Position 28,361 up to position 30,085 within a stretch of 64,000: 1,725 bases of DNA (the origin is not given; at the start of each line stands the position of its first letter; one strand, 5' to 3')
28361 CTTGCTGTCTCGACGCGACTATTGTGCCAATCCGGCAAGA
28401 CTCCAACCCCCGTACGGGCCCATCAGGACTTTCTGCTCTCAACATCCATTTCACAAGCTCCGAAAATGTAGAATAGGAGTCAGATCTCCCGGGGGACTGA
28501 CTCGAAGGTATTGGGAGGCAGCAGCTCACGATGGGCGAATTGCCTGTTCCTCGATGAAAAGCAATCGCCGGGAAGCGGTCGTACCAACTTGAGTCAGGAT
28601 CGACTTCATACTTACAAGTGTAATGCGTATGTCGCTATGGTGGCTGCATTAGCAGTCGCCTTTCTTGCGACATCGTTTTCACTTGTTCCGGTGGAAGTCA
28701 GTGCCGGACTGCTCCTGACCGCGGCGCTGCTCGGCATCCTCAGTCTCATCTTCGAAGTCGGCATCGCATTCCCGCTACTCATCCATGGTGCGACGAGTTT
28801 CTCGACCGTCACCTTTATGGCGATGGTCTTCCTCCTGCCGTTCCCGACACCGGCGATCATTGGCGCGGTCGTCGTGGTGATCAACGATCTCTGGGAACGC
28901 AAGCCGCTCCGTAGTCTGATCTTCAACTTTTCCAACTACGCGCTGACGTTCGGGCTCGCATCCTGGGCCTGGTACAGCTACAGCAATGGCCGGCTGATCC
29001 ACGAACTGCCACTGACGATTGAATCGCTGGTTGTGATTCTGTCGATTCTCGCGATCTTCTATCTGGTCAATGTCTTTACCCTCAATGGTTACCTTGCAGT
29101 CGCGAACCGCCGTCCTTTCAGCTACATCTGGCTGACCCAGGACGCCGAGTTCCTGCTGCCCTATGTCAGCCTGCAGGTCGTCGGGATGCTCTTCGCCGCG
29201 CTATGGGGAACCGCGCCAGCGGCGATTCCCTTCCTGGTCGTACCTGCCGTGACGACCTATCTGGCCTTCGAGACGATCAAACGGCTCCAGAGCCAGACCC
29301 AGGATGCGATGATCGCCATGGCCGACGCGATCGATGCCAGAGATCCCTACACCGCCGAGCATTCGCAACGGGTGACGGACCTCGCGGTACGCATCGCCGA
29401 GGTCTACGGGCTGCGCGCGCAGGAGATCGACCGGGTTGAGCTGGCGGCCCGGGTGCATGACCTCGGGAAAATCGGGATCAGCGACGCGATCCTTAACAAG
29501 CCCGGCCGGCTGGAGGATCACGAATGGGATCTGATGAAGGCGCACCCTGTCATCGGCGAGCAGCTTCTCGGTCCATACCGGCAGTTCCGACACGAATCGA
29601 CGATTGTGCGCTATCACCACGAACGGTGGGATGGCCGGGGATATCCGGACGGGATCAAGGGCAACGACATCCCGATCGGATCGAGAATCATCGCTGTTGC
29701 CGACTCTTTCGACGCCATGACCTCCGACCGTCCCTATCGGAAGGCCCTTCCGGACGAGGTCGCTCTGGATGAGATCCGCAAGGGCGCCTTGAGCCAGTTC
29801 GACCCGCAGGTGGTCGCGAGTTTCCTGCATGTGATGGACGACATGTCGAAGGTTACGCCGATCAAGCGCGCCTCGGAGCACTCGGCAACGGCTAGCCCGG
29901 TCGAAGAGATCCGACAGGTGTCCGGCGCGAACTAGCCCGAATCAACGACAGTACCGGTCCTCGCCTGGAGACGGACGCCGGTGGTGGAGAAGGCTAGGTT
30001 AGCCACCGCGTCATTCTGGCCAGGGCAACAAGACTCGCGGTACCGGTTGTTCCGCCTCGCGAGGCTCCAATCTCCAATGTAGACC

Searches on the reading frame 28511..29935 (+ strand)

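Call 73: search_protein_families(library=pfam, proteins=[window:28511-29935:+], max_evalue=0.0001)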
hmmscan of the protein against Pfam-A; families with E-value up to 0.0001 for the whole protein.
window:28511-29935:+ (474 aa): 2 families
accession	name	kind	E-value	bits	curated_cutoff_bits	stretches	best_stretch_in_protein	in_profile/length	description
PF13487.12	HD_5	-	1.6e-37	129.3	27.2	1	270-434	3-170/170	HD domain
PF01966.28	HD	-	1.9e-20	73.7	22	1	281-403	1-116/116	HD domain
